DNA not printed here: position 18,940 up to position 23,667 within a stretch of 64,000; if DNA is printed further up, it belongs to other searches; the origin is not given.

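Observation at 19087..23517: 1476-aa dCache-HAMP-GAF-PAS-PAS-GAF-PAS-GGDEF-HD-GYP protein converging on pilT and divergent from the che cluster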

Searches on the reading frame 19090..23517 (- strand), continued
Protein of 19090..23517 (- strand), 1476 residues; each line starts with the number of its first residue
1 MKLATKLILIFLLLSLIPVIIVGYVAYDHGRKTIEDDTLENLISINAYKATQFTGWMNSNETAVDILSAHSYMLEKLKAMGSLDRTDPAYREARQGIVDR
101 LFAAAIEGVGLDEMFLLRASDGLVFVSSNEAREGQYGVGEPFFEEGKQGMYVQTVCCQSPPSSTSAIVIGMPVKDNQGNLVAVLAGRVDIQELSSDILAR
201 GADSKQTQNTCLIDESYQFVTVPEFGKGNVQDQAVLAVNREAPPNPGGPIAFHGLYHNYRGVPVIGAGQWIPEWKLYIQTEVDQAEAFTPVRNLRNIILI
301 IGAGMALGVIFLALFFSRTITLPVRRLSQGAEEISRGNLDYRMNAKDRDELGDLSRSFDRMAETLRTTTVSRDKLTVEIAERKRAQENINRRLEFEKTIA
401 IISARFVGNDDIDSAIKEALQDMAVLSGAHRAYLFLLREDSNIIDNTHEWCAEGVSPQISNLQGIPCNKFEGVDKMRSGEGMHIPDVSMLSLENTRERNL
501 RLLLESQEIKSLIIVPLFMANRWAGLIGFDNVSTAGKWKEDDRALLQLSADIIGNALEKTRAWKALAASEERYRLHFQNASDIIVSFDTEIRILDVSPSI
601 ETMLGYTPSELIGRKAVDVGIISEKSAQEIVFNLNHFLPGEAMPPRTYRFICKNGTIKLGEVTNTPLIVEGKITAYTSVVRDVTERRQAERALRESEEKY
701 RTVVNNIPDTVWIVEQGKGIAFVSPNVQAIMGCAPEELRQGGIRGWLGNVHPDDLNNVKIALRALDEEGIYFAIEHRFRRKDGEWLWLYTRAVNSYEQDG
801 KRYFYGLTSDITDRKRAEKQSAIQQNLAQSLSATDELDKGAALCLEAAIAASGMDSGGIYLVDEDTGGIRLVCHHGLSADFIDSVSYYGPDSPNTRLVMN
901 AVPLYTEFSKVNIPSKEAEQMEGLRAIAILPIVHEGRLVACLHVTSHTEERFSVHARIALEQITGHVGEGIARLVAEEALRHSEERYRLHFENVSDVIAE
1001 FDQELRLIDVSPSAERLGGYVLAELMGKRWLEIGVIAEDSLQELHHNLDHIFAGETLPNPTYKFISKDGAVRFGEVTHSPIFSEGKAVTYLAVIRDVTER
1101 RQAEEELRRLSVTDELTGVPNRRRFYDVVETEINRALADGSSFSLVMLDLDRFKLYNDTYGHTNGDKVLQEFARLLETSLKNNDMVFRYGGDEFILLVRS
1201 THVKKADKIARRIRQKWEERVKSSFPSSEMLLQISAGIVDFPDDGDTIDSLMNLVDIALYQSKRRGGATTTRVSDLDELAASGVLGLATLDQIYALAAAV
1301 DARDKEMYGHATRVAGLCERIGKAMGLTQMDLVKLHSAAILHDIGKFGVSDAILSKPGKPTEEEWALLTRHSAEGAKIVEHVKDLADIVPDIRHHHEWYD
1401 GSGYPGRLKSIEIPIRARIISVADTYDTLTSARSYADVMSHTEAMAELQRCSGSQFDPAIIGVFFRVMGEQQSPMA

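Call 34: find_encoding_contigs(protein=P0001, flank=10000, max_places=3)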
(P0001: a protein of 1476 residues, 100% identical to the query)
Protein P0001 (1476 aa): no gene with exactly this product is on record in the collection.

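Call 44: search_protein_families(library=ncbifam, proteins=[window:19090-23517:-], max_evalue=0.001)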
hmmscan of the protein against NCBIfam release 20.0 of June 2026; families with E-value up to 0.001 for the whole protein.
window:19090-23517:- (1476 aa): 59 families (the best 25 are shown)
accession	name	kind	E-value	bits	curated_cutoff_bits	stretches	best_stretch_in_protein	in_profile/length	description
NF053781.1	cdiGMPphdstlr2612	equivalog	4.5e-76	256.5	1600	3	973-1265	703-994/1268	Tlr1612 family c-di-GMP phosphodiesterase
TIGR00229.1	sensory_box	domain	9.4e-71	235.8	22.9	3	981-1107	1-126/126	PAS domain S-box protein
NF007298.0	PRK09776.1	equivalog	5.8e-48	163.5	1135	2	977-1268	547-840/1111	diguanylate cyclase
TIGR00254.1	GGDEF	domain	2.6e-44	150.9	37.4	1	1108-1269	2-163/168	diguanylate cyclase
NF038266.1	diguan_SiaD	equivalog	2e-41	142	290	1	1101-1266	84-248/252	biofilm regulation diguanylate cyclase SiaD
NF053512.1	nitric_RR_NosR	exception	1.7e-38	132.8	400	1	1293-1472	178-358/422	response regulator c-di-GMP phosphodiesterase, NosR family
NF045675.1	PhdiestaseDibA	equivalog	5.8e-38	130.6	980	1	991-1270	84-361/623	phosphodiesterase DibA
NF007135.0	PRK09581.1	equivalog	8.9e-38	130.3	474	1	1107-1267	288-449/457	PleD family two-component system response regulator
NF007380.0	PRK09894.1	equivalog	8.1e-37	127.2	256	1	1107-1269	125-283/296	diguanylate cyclase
NF007423.1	PRK09966.1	equivalog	9.1e-37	126.9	325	1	1101-1263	229-390/390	diguanylate cyclase DgcN/YfiN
NF041606.1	dguan_cyc_DgcA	equivalog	4.3e-36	124.6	370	1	1108-1267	175-333/340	diguanylate cyclase DgcA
NF007474.0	PRK10060.1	equivalog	3.5e-33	114.7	782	1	1095-1268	221-390/663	cyclic di-GMP phosphodiesterase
NF051473.1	DigCycDgcsShew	equivalog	4.7e-32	111.5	400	1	1110-1266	134-284/291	diguanylate cyclase DgcS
NF040885.1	diguan_DgcJ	equivalog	1.4e-27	96.7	500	1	1098-1265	328-488/493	diguanylate cyclase DgcJ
NF047654.1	DiguCycDgcRLepto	equivalog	5.9e-27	94.3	500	1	1087-1266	109-289/295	diguanylate cyclase DgcR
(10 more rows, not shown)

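Call 46: find_related_loci(query=window:19090-23517:-, collection=genome_contigs, flank=10000)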
Query window:19090-23517:- (1476 aa) in genome_contigs; peptide patterns used: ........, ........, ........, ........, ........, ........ (x = any residue, [..] = any of these).
558 stretches matched a pattern; 534 encode a relative of the query (tblastn E <= 1e-3); the best 80 are kept; 79 distinct loci.
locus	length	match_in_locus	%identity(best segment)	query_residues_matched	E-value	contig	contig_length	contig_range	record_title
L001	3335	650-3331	34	546-1464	2e-139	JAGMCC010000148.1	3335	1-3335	MAG: Dehalococcoidia bacterium isolate RS_16_40 ZL425.bin.40.fa_148, whole genome shotgun sequence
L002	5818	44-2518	55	552-1468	2e-119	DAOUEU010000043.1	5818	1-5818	MAG TPA_asm: Dehalococcoidia bacterium isolate N7_337 k137_1402436, whole genome shotgun sequence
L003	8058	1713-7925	43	539-1468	3e-118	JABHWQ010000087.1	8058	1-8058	MAG: Chloroflexi bacterium isolate SI047_bin16 k141_1072471, whole genome shotgun sequence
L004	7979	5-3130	53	417-1468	6e-117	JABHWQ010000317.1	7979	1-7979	MAG: Chloroflexi bacterium isolate SI047_bin16 k141_1292045, whole genome shotgun sequence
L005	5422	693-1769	56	1105-1464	1e-117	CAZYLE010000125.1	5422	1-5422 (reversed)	MAG TPA_asm: uncultured Dehalococcoidales bacterium isolate binchicken_co327_64 genome assembly, contig: NODE_10298_leng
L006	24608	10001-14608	51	544-1467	6e-116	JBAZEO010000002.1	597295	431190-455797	MAG: Dehalococcoidia bacterium isolate SO_2017_LW3_128 NODE_11_length_597295_cov_6.387337_LW162_2017, whole genome shotg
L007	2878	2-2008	51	689-1474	7e-122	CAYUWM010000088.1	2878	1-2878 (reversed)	MAG TPA_asm: uncultured Dehalococcoidales bacterium isolate binchicken_co81_435 genome assembly, contig: NODE_75898_leng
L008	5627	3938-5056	52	1099-1472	3e-116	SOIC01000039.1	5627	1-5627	MAG: Dehalococcoidia bacterium isolate E29_bin15 NODE_7230_length_5627_cov_16.000718, whole genome shotgun sequence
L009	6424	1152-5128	52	509-1468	3e-115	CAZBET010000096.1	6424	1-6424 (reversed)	MAG TPA_asm: uncultured Dehalococcoidia bacterium isolate binchicken_co91_409 genome assembly, contig: NODE_17278_length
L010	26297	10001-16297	55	552-1471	1e-114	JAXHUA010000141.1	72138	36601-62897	MAG: Chloroflexota bacterium isolate MAG39_tar_biofilm MAG39_141, whole genome shotgun sequence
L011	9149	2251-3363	52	1099-1470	7e-115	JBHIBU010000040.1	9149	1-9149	MAG: Dehalococcoidia bacterium isolate FS_3_bin.7 NODE_747_length_9149_cov_7.990323, whole genome shotgun sequence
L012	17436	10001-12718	52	552-1470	6e-114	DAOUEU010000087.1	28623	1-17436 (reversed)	MAG TPA_asm: Dehalococcoidia bacterium isolate N7_337 k137_91233, whole genome shotgun sequence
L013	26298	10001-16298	54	527-1476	1e-113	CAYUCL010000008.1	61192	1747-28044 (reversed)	MAG TPA_asm: uncultured Dehalococcoidales bacterium isolate binchicken_co262_239 genome assembly, contig: NODE_332_lengt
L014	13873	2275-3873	52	815-1470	1e-113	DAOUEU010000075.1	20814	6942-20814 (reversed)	MAG TPA_asm: Dehalococcoidia bacterium isolate N7_337 k137_309398, whole genome shotgun sequence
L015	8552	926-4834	54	547-1470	2e-112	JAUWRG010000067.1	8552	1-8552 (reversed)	MAG: Dehalococcoidia bacterium isolate CSMAG_2522 CSMAG_2522_k141_616382_length_8552_cov_17.9555, whole genome shotgun s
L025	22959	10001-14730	51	551-1476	4e-103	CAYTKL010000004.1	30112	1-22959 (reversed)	MAG TPA_asm: uncultured Dehalococcoidales bacterium isolate binchicken_co334_272 genome assembly, contig: NODE_2454_leng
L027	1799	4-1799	52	545-1476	3e-106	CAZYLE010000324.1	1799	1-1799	MAG TPA_asm: uncultured Dehalococcoidales bacterium isolate binchicken_co327_64 genome assembly, contig: NODE_75998_leng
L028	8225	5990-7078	40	1102-1464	7e-81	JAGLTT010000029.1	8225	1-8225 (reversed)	MAG: Dehalococcoidales bacterium isolate RS_11_13 ZL20.bin.13.fa_29, whole genome shotgun sequence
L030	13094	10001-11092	40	1102-1467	1e-77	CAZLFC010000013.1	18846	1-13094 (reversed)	MAG TPA_asm: uncultured Dehalococcoidales bacterium isolate SRP068000_co1_598 genome assembly, contig: NODE_4169_length_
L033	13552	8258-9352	38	1102-1467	4e-77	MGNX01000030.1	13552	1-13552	MAG: Chloroflexi bacterium RBG_16_60_22 RBG_16_scaffold_19620, whole genome shotgun sequence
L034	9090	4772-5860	40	1102-1464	4e-77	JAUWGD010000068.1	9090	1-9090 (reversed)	MAG: Dehalococcoidales bacterium isolate CSMAG_2233 CSMAG_2233_k141_2805532_length_9090_cov_15.1133, whole genome shotgu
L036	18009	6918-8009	39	1102-1465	3e-76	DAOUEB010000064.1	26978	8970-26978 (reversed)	MAG TPA_asm: Dehalococcoidales bacterium isolate N3_157 k131_2086449, whole genome shotgun sequence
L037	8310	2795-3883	39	1102-1464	2e-75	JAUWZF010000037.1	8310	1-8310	MAG: Dehalococcoidales bacterium isolate CSMAG_2729 CSMAG_2729_k141_116474_length_8310_cov_7.0000, whole genome shotgun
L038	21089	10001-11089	39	1102-1464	3e-75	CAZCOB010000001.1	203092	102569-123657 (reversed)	MAG TPA_asm: uncultured Dehalococcoidaceae bacterium isolate binchicken_co100_344 genome assembly, contig: NODE_30_lengt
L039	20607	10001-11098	37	1102-1467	4e-72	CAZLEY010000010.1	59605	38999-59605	MAG TPA_asm: uncultured Dehalococcoidaceae bacterium isolate binchicken_co228_510 genome assembly, contig: NODE_503_leng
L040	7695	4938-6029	37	1102-1465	4e-72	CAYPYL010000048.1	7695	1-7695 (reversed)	MAG TPA_asm: uncultured Dehalococcoidaceae bacterium isolate binchicken_co89_49 genome assembly, contig: NODE_19955_leng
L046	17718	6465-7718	34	1102-1473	6e-68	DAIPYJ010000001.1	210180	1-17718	MAG TPA_asm: Candidatus Dormiibacterota bacterium isolate CTOTU3119 NODE_1_length_210180_cov_5.136457, whole genome shot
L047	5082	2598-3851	34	1102-1473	2e-68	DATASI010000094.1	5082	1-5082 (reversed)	MAG TPA_asm: Candidatus Dormiibacterota bacterium isolate SMAG_U5516 k141_6413414, whole genome shotgun sequence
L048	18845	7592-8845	34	1102-1473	6e-68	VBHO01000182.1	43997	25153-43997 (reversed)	MAG: Chloroflexi bacterium isolate CF_106 14_1009_12_40cm_scaffold_4778, whole genome shotgun sequence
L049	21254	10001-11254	34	1102-1473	1e-67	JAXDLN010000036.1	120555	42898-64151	MAG: Chloroflexota bacterium isolate BP_619 scaffold_1838377, whole genome shotgun sequence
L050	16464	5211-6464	34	1102-1473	1e-67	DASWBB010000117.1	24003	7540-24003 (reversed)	MAG TPA_asm: Candidatus Dormiibacterota bacterium isolate SMAG_U2671 k141_1173783, whole genome shotgun sequence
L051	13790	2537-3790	34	1102-1473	1e-67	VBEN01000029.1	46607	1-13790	MAG: Chloroflexi bacterium isolate CF_27 14_1009_16_20cm_scaffold_509, whole genome shotgun sequence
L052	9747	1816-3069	34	1102-1473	8e-68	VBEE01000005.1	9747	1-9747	MAG: Chloroflexi bacterium isolate CF_18 14_1009_13_20cm_scaffold_3337, whole genome shotgun sequence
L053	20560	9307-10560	34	1102-1473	1e-67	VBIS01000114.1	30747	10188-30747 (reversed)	MAG: Chloroflexota bacterium isolate CF_136 14_1009_13_30cm_scaffold_6684, whole genome shotgun sequence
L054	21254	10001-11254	34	1102-1473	2e-67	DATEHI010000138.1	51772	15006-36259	MAG TPA_asm: Candidatus Dormiibacterota bacterium isolate SMAG_U8807 k141_1216523, whole genome shotgun sequence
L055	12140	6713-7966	34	1102-1473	1e-67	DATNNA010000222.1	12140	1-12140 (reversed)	MAG TPA_asm: Candidatus Binatus sp. isolate SMAG_U11493 k141_79176, whole genome shotgun sequence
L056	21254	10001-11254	34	1102-1473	2e-67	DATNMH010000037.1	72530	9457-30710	MAG TPA_asm: Candidatus Acidoferrum sp. isolate SMAG_U11474 k141_76337, whole genome shotgun sequence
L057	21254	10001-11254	34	1102-1473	3e-67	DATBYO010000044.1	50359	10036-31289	MAG TPA_asm: Candidatus Dormiibacterota bacterium isolate SMAG_U7595 k141_1482592, whole genome shotgun sequence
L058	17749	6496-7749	34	1102-1473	2e-67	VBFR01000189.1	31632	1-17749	MAG: Chloroflexi bacterium isolate CF_57 14_0929_12_20cm_scaffold_543, whole genome shotgun sequence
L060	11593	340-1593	34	1102-1473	2e-67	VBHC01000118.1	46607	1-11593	MAG: Chloroflexi bacterium isolate CF_94 14_0927_09_20cm_scaffold_134, whole genome shotgun sequence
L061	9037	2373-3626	34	1102-1473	2e-67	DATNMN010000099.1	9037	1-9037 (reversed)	MAG TPA_asm: Candidatus Dormiibacterota bacterium isolate SMAG_U11480 k141_594107, whole genome shotgun sequence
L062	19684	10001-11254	34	1102-1473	2e-67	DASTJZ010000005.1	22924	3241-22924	MAG TPA_asm: Candidatus Dormiibacterota bacterium isolate SMAG_U1827 k141_948, whole genome shotgun sequence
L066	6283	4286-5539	34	1102-1473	4e-67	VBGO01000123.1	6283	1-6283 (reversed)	MAG: Chloroflexi bacterium isolate CF_80 14_1009_16_40cm_scaffold_40293, whole genome shotgun sequence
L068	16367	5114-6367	34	1102-1473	5e-67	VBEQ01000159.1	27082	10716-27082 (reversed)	MAG: Chloroflexi bacterium isolate CF_30 14_1009_05_30cm_scaffold_2105, whole genome shotgun sequence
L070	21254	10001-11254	34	1102-1473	8e-67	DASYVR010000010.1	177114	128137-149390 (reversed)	MAG TPA_asm: Candidatus Dormiibacterota bacterium isolate SMAG_U6259 k141_141622, whole genome shotgun sequence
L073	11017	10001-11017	39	1102-1441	2e-66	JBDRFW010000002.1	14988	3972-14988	MAG: Chloroflexota bacterium isolate MEGAHIT-group-1.392 k141_2649505, whole genome shotgun sequence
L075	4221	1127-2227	36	1102-1468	3e-65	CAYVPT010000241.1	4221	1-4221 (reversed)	MAG TPA_asm: uncultured Dehalococcoidaceae bacterium isolate binchicken_co34_11 genome assembly, contig: NODE_38639_leng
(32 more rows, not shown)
